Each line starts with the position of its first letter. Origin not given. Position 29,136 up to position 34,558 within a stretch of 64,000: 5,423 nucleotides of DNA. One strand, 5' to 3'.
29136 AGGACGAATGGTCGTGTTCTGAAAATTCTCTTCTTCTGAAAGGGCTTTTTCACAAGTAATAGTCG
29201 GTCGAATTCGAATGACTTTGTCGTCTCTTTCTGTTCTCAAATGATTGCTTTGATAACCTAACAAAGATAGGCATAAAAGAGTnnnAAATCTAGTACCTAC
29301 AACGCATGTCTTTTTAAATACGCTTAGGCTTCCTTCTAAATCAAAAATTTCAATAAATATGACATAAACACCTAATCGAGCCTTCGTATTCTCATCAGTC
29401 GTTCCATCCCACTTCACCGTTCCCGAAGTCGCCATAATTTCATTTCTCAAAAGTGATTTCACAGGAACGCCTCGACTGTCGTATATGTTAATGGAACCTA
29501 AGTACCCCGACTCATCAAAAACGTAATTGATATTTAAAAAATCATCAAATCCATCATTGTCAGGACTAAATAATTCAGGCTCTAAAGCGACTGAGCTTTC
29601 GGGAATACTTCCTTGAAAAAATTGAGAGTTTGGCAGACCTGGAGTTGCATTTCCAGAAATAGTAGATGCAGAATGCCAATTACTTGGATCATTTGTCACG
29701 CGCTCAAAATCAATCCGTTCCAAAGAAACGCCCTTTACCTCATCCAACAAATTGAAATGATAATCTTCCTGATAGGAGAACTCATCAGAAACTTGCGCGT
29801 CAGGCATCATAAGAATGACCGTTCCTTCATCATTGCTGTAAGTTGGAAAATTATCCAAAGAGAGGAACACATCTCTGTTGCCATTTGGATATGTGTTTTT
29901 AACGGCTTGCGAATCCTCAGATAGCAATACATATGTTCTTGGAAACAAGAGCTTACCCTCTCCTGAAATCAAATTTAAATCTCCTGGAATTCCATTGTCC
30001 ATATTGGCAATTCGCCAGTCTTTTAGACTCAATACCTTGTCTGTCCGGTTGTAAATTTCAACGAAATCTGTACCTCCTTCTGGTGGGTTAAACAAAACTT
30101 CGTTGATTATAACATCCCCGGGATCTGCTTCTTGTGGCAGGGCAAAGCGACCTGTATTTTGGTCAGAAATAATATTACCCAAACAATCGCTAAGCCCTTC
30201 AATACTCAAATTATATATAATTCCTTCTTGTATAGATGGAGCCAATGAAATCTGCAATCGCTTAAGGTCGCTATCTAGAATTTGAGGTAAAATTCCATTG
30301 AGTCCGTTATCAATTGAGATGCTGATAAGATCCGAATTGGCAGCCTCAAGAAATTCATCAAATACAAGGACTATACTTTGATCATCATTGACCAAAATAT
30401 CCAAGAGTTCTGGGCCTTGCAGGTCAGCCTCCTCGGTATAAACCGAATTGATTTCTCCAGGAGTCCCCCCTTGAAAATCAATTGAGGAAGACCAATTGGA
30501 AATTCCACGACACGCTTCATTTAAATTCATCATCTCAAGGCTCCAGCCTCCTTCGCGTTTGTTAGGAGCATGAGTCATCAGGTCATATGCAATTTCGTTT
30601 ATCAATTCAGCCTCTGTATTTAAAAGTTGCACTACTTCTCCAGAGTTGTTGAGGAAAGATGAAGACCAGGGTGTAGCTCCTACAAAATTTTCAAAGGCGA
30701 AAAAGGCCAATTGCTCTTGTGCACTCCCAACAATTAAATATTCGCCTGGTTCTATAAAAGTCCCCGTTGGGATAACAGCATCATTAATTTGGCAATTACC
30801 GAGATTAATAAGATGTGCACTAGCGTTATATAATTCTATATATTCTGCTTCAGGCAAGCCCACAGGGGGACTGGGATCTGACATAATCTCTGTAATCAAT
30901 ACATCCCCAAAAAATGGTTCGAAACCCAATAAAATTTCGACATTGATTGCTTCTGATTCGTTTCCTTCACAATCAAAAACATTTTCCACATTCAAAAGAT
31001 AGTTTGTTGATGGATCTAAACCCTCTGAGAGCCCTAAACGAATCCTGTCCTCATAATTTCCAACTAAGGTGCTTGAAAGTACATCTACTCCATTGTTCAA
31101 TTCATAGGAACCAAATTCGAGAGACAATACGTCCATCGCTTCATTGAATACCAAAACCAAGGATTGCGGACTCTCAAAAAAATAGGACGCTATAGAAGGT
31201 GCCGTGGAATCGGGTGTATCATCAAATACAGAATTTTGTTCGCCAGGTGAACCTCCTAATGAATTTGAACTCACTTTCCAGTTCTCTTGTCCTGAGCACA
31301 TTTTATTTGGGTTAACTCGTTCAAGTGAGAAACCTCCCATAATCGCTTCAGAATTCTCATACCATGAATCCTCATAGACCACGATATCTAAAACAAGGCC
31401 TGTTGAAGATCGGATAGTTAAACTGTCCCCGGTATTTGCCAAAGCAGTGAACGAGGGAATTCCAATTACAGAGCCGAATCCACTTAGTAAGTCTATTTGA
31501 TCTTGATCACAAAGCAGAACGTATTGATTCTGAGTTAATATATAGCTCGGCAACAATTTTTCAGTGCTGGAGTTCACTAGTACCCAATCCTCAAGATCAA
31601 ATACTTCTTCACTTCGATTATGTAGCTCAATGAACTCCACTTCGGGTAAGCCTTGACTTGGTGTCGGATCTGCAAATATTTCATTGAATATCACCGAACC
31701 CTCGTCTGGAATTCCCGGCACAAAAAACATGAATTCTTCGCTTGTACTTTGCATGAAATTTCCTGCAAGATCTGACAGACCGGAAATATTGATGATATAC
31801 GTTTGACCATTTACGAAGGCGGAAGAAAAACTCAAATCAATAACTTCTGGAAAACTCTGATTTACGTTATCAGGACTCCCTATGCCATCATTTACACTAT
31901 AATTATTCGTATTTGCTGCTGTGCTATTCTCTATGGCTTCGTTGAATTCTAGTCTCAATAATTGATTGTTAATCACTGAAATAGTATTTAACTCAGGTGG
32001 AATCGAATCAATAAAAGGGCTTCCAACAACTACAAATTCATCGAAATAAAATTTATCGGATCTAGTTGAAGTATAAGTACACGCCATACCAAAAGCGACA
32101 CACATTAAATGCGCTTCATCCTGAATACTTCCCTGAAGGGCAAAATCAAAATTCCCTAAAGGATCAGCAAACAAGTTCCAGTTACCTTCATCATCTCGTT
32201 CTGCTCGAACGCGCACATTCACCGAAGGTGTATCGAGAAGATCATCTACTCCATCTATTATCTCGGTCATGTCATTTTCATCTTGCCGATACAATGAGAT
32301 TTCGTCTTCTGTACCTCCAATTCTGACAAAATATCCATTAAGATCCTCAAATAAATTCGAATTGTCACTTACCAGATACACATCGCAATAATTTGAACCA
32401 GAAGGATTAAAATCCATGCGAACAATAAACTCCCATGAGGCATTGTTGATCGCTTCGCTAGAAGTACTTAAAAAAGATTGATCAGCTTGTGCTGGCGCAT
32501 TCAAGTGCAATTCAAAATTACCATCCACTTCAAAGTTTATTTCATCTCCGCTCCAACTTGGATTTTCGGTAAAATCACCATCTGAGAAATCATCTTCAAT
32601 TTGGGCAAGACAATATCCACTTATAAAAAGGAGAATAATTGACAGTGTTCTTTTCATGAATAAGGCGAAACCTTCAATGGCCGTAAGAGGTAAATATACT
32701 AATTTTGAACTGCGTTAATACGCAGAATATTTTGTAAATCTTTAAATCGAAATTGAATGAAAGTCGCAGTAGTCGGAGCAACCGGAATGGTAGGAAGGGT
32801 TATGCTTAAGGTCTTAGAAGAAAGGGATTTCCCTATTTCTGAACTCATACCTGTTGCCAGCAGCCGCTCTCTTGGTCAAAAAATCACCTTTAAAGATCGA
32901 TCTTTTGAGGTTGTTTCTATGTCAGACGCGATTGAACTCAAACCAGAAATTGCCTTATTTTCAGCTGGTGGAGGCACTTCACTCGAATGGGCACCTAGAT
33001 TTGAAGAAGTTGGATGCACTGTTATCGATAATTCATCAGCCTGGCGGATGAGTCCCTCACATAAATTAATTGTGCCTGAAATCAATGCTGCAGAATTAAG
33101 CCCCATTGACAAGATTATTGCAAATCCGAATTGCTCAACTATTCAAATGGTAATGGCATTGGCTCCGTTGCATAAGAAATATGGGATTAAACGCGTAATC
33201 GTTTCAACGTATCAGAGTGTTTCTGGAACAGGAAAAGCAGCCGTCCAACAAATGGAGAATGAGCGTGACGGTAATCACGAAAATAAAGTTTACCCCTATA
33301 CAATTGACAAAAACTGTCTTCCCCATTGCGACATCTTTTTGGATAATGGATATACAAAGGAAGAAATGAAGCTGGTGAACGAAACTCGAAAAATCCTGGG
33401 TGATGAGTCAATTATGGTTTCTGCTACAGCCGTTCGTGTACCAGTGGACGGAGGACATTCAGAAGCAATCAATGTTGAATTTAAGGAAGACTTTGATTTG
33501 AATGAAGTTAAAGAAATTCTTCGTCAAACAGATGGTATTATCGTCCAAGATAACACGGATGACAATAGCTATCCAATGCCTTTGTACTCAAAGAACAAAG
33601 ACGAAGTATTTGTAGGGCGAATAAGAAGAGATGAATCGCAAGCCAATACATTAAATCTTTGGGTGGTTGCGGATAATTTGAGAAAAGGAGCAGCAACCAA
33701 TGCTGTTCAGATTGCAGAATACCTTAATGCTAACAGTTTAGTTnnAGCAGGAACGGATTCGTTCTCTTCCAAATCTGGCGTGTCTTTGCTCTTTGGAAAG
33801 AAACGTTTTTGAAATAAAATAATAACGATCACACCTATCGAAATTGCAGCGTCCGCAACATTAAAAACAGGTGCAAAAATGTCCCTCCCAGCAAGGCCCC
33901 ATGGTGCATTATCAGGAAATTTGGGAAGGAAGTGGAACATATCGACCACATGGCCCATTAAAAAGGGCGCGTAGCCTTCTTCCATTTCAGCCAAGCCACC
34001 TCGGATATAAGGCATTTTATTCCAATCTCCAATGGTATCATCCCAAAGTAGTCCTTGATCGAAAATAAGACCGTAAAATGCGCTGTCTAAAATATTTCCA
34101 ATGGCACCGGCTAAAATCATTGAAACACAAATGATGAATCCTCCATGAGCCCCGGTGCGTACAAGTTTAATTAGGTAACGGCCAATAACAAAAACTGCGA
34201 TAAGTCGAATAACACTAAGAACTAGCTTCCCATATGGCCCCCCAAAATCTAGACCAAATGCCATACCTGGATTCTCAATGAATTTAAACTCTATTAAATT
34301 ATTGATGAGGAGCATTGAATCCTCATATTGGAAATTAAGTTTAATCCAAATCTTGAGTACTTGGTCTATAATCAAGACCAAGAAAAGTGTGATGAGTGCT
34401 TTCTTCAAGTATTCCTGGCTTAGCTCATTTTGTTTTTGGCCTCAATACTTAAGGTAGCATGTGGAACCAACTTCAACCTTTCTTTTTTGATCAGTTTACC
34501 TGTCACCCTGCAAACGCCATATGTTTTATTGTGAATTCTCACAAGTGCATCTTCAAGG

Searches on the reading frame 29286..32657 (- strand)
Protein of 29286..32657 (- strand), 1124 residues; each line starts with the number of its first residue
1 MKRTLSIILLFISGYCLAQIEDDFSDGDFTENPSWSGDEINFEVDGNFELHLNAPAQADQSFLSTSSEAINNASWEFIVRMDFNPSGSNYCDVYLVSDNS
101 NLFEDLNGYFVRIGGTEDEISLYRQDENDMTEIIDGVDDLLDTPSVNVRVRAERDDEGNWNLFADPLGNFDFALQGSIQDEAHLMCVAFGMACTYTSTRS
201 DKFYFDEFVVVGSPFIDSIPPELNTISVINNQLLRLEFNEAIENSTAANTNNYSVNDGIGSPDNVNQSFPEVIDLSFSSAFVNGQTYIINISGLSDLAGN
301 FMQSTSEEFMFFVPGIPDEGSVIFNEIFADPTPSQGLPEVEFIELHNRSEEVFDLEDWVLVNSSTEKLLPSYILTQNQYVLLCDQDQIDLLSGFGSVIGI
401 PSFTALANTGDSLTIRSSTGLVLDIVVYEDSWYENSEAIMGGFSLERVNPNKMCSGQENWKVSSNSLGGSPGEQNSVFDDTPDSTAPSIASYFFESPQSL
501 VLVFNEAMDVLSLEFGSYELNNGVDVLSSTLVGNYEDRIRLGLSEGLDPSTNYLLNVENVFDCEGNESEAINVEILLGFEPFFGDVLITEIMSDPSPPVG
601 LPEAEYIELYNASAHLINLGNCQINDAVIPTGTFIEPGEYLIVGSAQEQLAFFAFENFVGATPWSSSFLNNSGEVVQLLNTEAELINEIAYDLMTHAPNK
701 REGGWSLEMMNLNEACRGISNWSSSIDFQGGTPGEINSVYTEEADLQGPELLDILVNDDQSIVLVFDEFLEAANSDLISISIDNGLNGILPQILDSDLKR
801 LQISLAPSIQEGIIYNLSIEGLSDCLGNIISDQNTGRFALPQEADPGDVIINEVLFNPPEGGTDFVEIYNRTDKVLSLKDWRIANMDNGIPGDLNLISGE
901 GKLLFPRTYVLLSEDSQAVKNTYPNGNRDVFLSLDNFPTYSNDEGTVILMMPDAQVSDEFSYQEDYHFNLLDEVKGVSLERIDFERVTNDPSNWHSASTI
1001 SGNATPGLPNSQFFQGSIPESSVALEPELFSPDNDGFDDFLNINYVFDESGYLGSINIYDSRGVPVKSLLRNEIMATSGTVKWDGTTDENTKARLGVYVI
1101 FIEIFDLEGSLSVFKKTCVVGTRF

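Call 51: search_protein_families(library=pfam, proteins=[window:29286-32657:-], max_evalue=0.0001)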
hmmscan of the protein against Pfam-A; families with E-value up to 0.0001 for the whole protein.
window:29286-32657:- (1124 aa): 3 families
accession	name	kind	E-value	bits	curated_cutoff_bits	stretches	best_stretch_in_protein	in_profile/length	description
PF00932.25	LTD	-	2.9e-41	140.7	34.3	3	584-691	6-107/109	Lamin Tail Domain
PF13205.12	Big_5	-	2.5e-15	57.5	23.6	1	214-305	5-98/105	Bacterial Ig-like domain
PF13585.12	CHU_C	-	9.7e-06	26.1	27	1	1027-1104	4-72/86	CHU_C Type IX secretion signal domain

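Call 84: search_protein_families(library=ncbifam, proteins=[window:29286-32657:-], max_evalue=0.00001)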
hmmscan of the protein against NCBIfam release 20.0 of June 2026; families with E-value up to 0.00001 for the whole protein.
window:29286-32657:- (1124 aa): 0 families

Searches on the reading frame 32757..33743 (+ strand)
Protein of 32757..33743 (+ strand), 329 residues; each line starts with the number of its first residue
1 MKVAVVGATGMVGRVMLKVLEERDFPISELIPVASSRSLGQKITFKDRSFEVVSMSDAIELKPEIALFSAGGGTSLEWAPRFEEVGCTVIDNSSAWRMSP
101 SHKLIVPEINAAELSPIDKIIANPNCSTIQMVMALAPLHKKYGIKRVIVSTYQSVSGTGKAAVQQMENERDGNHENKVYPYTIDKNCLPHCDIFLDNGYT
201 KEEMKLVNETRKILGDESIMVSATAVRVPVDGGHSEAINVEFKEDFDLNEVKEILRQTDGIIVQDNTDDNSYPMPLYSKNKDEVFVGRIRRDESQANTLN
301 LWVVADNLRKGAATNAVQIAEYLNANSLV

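Call 51: search_protein_families(library=pfam, proteins=[window:32757-33743:+], max_evalue=0.0001)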
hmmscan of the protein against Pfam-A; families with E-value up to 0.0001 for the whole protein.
window:32757-33743:+ (329 aa): 2 families
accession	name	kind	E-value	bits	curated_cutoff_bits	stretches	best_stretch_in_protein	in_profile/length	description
PF02774.23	Semialdhyde_dhC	-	4e-51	174.2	26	1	135-310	1-184/184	Semialdehyde dehydrogenase, dimerisation domain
PF01118.30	Semialdhyde_dh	-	6.6e-29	101.2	26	1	2-114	1-118/121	Semialdehyde dehydrogenase, NAD binding domain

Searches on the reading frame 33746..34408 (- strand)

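Call 51: search_protein_families(library=pfam, proteins=[window:33746-34408:-], max_evalue=0.0001)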
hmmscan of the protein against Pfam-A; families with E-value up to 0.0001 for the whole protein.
window:33746-34408:- (221 aa): 1 family
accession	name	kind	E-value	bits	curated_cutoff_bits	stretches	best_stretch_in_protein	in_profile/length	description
PF01252.23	Peptidase_A8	-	6.6e-32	111.1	25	1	8-198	2-138/142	Signal peptidase (SPase) II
